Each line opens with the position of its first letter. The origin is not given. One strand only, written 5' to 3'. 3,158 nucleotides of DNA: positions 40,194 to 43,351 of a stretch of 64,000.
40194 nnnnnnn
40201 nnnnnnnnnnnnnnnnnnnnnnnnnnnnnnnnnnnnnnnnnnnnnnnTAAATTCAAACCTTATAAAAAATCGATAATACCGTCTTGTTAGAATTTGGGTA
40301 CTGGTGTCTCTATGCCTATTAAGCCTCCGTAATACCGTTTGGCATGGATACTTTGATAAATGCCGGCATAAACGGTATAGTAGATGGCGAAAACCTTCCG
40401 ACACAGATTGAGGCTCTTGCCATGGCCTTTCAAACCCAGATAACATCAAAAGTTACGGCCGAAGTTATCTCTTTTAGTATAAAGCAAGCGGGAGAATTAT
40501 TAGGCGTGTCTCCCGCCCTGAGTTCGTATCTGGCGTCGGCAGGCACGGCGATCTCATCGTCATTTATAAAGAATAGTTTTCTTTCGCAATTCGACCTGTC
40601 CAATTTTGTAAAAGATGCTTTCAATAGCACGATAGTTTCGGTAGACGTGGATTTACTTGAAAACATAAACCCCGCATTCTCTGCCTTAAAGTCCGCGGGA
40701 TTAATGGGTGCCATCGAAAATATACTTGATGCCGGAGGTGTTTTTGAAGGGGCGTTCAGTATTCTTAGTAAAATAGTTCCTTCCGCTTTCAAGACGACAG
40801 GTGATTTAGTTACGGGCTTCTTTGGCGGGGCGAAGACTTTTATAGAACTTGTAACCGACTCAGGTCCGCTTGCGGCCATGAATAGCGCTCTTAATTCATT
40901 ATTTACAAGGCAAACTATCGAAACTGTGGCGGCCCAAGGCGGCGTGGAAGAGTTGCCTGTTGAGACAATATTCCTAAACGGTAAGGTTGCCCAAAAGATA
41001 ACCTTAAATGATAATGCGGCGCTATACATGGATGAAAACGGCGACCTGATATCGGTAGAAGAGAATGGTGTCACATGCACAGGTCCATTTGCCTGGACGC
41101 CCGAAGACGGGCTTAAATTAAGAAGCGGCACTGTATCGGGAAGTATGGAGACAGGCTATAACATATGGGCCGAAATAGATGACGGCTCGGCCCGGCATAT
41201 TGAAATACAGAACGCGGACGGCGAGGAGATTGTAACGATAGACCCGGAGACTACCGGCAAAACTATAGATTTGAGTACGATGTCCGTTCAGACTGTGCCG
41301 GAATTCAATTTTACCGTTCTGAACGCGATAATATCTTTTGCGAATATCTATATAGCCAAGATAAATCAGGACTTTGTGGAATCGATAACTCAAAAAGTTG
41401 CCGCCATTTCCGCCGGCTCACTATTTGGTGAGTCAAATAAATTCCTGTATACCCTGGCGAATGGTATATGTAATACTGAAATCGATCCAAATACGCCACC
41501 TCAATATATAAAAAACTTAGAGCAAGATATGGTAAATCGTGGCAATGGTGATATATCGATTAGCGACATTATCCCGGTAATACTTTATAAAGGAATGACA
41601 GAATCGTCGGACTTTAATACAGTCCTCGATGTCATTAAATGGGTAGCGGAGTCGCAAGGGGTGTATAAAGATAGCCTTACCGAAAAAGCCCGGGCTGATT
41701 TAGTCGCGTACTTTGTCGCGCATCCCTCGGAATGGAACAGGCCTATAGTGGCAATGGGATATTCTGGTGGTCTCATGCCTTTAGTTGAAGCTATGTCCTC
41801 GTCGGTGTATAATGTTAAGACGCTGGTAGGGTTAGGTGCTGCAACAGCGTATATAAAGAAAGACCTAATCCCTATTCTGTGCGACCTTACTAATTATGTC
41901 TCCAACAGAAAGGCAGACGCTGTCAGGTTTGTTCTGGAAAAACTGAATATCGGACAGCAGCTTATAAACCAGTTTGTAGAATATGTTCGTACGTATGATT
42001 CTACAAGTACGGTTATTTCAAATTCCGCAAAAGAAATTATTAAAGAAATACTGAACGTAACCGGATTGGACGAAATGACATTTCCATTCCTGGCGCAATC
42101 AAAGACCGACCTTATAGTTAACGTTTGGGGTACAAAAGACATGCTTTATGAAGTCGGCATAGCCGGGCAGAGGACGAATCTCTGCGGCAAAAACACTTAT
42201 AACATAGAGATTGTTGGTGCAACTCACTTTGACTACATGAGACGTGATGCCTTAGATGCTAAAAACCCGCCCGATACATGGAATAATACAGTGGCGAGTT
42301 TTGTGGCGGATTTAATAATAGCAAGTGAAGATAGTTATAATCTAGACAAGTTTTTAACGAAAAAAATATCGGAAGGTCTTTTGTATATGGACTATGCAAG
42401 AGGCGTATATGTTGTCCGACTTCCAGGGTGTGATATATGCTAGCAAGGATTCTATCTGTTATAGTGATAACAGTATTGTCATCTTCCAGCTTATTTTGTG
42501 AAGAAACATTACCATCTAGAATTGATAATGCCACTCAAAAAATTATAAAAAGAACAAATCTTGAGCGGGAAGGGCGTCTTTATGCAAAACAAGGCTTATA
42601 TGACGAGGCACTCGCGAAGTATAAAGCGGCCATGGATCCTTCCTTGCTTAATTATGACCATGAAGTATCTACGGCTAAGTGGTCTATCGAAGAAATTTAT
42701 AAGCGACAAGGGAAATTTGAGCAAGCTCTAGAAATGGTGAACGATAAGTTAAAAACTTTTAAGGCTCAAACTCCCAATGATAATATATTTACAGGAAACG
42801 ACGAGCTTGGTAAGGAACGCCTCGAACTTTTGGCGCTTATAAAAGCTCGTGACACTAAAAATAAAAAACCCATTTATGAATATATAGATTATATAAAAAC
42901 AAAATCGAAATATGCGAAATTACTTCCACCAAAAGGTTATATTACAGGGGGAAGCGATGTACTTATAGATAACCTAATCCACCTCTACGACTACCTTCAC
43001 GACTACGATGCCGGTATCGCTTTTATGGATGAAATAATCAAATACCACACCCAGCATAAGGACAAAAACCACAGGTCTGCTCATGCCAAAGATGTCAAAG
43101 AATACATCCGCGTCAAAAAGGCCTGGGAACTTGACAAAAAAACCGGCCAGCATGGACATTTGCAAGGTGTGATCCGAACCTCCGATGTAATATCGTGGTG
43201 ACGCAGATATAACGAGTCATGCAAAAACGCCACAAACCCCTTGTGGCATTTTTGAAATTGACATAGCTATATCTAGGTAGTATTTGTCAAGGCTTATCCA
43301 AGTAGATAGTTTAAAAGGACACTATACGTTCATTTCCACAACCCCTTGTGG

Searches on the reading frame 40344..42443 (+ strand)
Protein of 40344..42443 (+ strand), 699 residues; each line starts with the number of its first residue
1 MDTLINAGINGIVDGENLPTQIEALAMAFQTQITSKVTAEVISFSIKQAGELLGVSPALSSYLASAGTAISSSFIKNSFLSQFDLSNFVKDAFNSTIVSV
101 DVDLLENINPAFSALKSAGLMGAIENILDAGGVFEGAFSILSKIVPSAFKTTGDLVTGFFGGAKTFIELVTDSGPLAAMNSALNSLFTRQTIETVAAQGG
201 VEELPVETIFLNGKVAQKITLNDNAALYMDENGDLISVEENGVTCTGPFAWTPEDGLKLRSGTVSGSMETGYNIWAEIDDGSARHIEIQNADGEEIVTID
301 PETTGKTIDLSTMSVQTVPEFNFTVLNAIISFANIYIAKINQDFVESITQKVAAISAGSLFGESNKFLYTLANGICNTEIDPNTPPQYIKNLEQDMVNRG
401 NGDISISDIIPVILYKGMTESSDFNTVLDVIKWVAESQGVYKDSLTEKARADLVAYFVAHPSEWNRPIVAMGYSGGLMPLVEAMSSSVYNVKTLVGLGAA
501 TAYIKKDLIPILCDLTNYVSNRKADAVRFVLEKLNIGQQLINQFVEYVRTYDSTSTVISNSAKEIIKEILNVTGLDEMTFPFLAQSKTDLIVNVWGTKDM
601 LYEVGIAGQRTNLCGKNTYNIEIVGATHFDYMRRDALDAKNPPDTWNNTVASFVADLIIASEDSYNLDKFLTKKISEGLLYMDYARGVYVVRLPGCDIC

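Call 3: search_protein_families(library=pfam, proteins=[window:40344-42443:+], max_evalue=0.1)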
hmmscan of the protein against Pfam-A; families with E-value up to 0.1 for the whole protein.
window:40344-42443:+ (699 aa): 1 family
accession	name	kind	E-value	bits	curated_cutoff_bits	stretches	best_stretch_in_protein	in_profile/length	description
PF21178.2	Itf52_C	-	0.0053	16.9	27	1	32-60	10-38/51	Intraflagellar transport protein 52, C-terminal domain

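Call 4: search_protein_families(library=ncbifam, proteins=[window:40344-42443:+], max_evalue=0.1)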
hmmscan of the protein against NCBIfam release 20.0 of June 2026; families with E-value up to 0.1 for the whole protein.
window:40344-42443:+ (699 aa): 1 family
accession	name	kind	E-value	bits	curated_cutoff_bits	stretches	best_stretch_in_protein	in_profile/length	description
TIGR01489.1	DKMTPPase-SF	subfamily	0.02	15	81.55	1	520-577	57-113/188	MtnX-like HAD-IB family phosphatase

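Call 8: search_protein_families(library=phrogs, proteins=[window:40344-42443:+], max_evalue=0.001)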
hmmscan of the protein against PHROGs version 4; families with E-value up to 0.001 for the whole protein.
window:40344-42443:+ (699 aa): 0 families

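Call 66: find_homologous_proteins(query=window:40344-42443:+)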
Query window:40344-42443:+ (699 aa): 9 proteins with E <= 0.001 among 8000 candidates.
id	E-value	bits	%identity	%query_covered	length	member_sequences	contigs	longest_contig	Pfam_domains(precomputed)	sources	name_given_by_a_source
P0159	0.0e+0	1537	100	100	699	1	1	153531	-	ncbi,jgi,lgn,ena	ncbi:MAG: hypothetical protein WC522_07560 [Candidatus Omnitrophota bacterium]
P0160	3.2e-191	655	48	100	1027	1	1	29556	PF03412.22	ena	-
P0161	1.9e-183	630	48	97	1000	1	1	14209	PF03412.22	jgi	-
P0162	2.8e-165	570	45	89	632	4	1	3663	-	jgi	-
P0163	4.4e-138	480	48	71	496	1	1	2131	-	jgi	-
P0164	1.8e-70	256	32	87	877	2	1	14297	-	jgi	-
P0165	2.5e-58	216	30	81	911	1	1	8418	-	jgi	-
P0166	8.1e-51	191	28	89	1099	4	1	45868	-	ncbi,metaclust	ncbi:MAG: hypothetical protein A3C35_07680, partial [Omnitrophica bacterium RIFCSPHIGHO2_02_FULL_46_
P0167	1.2e-31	128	33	47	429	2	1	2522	-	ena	-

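Call 67: find_encoding_contigs(protein=P0160, flank=10000, max_places=2)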
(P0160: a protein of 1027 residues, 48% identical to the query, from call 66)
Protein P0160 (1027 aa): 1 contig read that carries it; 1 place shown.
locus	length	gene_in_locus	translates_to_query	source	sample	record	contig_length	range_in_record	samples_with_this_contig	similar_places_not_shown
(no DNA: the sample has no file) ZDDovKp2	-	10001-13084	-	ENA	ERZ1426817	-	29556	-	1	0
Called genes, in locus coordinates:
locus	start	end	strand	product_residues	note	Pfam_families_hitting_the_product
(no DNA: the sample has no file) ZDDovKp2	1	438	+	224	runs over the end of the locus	PF00731:AIRC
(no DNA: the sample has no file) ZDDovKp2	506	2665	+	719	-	PF01969:Ni_insertion, PF13180:PDZ_2 (faint), PF00595:PDZ, PF17820:PDZ_6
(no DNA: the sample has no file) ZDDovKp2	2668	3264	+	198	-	-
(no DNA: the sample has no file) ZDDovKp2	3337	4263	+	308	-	PF25023:TEN_YD-shell, PF05593:RHS_repeat (faint)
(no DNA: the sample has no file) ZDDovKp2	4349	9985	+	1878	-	PF05593:RHS_repeat (faint), PF07953:Toxin_R_bind_N (weak), PF13385:Laminin_G_3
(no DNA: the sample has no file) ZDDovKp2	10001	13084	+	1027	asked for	PF03412:Peptidase_C39 (weak)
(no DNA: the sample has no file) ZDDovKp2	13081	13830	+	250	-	?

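Call 68: find_encoding_contigs(protein=P0161, flank=10000, max_places=2)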
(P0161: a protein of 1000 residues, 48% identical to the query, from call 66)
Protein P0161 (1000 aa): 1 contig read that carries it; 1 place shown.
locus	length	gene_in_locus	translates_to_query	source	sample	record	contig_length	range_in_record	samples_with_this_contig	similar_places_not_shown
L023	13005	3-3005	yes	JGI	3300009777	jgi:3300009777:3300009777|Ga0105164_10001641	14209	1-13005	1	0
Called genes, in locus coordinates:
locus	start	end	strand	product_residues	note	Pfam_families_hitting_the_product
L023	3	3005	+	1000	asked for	PF03412:Peptidase_C39 (weak)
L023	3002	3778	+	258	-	-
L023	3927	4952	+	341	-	PF13525:YfiO (faint)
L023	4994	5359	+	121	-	-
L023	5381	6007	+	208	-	-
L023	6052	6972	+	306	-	-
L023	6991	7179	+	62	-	PF13396:PLDc_N (weak)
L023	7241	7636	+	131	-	PF08308:PEGA (weak)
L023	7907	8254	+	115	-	-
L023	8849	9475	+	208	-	PF18765:Polbeta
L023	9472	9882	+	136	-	-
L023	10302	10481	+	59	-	PF12728:HTH_17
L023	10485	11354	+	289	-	PF00072:Response_reg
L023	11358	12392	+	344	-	PF08242:Methyltransf_12 (weak), PF13847:Methyltransf_31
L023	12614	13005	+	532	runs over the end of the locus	?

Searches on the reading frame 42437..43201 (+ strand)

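Call 17: search_protein_families(library=pfam, proteins=[window:42437-43201:+], max_evalue=0.01)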
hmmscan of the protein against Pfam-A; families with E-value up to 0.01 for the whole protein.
window:42437-43201:+ (254 aa): 6 families
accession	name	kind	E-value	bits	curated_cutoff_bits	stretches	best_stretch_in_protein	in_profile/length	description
PF13176.12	TPR_7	-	4.1e-06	26.9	27.9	0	46-66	6-26/36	Tetratricopeptide repeat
PF13424.12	TPR_12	-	1e-05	26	30.1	1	45-103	9-70/77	Tetratricopeptide repeat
PF07719.23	TPR_2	-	0.001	19.5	27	0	43-66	5-28/34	Tetratricopeptide repeat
PF13414.12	TPR_11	-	0.0017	18.4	26.8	0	46-65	1-20/42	TPR repeat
PF00515.34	TPR_1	-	0.0072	16.5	27.8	0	46-65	8-27/34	Tetratricopeptide repeat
PF13428.12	TPR_14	-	0.0088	17.1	23.5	0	46-65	8-27/44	Tetratricopeptide repeat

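Call 88: search_protein_families(library=phrogs, proteins=[window:42437-43201:+], max_evalue=0.01)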
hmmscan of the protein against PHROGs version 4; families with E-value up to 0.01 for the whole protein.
window:42437-43201:+ (254 aa): 0 families
